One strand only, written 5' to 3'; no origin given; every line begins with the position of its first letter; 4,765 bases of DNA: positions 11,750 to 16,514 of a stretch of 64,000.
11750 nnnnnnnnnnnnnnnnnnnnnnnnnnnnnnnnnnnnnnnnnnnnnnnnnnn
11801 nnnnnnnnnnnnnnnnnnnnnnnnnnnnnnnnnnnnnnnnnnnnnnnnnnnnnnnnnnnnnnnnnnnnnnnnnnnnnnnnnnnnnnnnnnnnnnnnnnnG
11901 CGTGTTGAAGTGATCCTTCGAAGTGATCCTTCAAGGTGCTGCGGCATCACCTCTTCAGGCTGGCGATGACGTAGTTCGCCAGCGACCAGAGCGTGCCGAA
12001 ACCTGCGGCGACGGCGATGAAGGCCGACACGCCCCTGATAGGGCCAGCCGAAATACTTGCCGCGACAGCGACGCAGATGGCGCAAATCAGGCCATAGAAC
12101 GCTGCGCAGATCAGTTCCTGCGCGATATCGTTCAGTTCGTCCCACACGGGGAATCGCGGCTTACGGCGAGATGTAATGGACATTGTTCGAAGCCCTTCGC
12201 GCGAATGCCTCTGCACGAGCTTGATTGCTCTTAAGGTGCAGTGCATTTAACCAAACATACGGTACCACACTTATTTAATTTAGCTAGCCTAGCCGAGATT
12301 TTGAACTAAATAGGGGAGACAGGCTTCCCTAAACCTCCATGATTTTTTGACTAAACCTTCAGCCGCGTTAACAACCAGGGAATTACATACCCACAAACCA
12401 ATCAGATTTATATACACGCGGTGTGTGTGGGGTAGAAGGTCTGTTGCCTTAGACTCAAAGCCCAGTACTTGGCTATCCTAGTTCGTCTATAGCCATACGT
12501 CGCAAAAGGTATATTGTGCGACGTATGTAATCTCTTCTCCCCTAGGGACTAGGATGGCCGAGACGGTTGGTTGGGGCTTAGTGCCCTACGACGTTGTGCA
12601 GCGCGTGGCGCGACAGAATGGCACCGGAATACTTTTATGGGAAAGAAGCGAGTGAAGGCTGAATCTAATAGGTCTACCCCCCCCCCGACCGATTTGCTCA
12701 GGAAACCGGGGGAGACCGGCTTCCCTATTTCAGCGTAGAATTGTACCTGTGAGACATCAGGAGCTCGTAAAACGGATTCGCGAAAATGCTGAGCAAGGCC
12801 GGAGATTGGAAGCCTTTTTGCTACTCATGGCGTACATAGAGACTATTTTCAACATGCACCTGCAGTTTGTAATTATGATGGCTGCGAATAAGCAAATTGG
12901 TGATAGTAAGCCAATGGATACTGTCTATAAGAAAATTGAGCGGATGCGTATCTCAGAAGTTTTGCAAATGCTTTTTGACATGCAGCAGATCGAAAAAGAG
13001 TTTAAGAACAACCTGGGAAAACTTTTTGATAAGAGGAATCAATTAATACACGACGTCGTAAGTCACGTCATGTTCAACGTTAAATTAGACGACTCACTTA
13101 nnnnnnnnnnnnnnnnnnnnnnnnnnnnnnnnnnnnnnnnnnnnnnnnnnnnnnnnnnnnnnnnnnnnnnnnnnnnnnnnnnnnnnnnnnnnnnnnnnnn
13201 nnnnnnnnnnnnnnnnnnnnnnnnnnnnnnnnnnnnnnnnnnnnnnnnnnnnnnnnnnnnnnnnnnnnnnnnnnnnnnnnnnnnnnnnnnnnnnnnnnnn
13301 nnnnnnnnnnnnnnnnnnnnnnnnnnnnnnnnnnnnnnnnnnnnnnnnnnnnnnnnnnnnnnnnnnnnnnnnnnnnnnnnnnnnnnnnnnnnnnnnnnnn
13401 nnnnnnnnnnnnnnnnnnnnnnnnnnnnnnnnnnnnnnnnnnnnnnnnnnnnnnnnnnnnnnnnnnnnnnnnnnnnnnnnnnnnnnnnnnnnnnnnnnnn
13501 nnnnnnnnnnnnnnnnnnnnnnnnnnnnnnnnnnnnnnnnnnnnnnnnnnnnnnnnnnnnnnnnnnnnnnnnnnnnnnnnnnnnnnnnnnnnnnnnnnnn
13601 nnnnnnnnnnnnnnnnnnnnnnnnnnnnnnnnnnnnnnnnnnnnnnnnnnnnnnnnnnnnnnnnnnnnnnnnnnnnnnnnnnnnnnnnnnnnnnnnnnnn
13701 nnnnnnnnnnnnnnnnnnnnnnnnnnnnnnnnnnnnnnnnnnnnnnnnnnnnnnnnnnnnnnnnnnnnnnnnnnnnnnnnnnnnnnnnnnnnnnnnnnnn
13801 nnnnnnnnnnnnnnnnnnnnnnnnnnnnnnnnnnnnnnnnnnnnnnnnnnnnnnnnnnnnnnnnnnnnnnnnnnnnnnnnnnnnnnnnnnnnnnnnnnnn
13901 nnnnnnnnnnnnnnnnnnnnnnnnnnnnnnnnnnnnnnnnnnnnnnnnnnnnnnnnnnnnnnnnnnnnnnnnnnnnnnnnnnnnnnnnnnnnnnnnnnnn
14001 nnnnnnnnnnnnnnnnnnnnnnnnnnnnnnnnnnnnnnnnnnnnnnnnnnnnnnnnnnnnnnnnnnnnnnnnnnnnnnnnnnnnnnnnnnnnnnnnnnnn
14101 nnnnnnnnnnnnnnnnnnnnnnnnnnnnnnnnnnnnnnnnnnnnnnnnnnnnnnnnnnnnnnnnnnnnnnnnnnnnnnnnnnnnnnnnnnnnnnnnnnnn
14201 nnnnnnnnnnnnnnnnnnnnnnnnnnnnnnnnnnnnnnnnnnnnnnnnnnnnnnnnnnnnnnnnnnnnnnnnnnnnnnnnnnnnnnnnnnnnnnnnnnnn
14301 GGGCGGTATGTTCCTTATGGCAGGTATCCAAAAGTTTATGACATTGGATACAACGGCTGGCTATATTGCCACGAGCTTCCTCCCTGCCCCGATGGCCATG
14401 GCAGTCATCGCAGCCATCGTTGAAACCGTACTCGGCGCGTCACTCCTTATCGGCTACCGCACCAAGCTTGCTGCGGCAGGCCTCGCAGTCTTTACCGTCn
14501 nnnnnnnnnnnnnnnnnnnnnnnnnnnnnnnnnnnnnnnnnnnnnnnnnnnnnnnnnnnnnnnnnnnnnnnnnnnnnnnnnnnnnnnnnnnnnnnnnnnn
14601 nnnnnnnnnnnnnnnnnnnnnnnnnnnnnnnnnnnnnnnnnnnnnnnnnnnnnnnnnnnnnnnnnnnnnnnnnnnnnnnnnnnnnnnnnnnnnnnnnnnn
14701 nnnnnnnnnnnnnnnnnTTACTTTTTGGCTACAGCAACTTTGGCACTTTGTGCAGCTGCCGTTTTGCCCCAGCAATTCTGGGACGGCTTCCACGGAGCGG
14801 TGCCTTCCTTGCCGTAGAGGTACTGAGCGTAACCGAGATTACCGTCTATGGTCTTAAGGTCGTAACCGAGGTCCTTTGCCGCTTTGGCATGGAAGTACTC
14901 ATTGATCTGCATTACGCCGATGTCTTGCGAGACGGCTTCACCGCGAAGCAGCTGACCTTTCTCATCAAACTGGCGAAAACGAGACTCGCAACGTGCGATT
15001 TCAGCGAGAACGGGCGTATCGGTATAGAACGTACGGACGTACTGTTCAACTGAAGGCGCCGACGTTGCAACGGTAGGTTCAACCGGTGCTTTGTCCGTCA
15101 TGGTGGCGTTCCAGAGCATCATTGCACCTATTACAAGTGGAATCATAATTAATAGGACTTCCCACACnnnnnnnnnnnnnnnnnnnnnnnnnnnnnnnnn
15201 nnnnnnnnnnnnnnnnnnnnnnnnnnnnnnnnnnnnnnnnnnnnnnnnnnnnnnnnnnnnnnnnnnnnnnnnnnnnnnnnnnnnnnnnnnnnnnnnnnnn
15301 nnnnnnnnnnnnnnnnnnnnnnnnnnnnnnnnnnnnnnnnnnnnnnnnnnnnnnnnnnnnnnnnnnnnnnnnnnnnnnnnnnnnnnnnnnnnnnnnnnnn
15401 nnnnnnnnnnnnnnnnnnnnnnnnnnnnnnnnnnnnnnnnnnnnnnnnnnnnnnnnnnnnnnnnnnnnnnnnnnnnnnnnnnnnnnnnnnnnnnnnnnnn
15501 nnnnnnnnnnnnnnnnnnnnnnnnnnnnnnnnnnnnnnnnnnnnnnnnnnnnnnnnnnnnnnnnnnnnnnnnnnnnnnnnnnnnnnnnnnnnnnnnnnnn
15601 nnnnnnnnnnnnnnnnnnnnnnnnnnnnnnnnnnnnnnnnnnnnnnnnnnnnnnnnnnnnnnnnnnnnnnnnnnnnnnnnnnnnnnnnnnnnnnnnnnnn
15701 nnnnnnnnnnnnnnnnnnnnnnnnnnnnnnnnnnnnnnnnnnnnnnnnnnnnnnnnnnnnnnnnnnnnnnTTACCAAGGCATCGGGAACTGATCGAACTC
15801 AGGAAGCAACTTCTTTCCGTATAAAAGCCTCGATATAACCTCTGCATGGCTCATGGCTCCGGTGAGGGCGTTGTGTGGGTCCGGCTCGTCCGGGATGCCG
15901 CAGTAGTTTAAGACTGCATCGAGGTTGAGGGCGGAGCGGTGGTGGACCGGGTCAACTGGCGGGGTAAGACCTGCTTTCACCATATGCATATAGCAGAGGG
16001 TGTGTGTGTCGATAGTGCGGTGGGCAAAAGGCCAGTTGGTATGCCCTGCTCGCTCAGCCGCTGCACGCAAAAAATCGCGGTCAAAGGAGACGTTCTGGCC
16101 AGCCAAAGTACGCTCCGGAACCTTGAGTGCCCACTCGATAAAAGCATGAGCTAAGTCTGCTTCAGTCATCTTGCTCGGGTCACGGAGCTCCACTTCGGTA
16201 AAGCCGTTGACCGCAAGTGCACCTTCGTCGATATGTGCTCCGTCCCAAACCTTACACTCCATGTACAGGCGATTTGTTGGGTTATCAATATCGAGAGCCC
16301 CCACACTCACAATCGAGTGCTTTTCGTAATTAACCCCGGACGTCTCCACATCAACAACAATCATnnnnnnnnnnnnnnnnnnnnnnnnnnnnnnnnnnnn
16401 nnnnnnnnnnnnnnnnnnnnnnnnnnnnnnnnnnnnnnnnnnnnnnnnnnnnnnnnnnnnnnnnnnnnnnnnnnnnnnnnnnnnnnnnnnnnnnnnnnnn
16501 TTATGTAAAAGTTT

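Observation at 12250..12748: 500-bp divergent intergenic region with dense secondary structure, a C9 tract and a repeated 19-nt motif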

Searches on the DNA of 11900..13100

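Call 7: search_rna_families(source=window, start=11900, end=13100, threshold=evalue, max_evalue=10)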
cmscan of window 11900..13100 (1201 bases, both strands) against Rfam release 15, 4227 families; matches with E-value up to 10: 2.
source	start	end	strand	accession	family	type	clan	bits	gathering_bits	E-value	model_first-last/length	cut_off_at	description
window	11942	11962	+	RF00192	BLV_package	Cis-reg;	-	12.8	70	9.1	33-53/55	no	Bovine leukaemia virus RNA packaging signal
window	12302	12366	-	RF02922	RAGATH-32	Cis-reg;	-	12.4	41.8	7.6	1-78/78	no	RAGATH-32 RNA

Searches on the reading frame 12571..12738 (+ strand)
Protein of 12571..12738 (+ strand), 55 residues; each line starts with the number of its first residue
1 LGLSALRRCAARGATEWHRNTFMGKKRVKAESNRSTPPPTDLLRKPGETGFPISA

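Call 9: search_protein_families(library=pfam, proteins=[window:12571-12738:+], max_evalue=0.1)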
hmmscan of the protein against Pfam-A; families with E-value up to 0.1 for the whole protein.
window:12571-12738:+ (55 aa): 0 families

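Call 63: search_protein_families(library=phrogs, proteins=[window:12571-12738:+], max_evalue=0.01)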
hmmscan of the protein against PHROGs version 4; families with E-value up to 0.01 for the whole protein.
window:12571-12738:+ (55 aa): 0 families

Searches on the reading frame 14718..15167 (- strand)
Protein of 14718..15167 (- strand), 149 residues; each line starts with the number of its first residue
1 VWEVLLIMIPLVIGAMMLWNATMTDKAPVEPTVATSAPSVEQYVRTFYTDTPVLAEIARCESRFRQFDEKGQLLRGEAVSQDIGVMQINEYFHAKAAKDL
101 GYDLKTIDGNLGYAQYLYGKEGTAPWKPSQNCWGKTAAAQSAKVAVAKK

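Call 9: search_protein_families(library=pfam, proteins=[window:14718-15167:-], max_evalue=0.1)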
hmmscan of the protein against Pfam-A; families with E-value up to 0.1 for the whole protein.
window:14718-15167:- (149 aa): 1 family
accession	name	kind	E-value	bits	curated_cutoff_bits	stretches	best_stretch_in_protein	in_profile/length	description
PF01464.25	SLT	-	0.086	12.9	21.3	0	44-98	7-53/117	Transglycosylase SLT domain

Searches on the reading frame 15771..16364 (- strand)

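Call 29: search_protein_families(library=pfam, proteins=[window:15771-16364:-], max_evalue=0.001)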
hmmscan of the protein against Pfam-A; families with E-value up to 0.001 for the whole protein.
window:15771-16364:- (197 aa): 2 families
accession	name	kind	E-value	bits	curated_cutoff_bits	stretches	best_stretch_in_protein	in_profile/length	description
PF00929.31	RNase_T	-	1.2e-09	39.4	24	1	2-172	1-159/164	Exonuclease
PF16473.11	Rv2179c-like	-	4.5e-05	23.7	27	0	2-138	3-156/177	3'-5' exoribonuclease Rv2179c-like domain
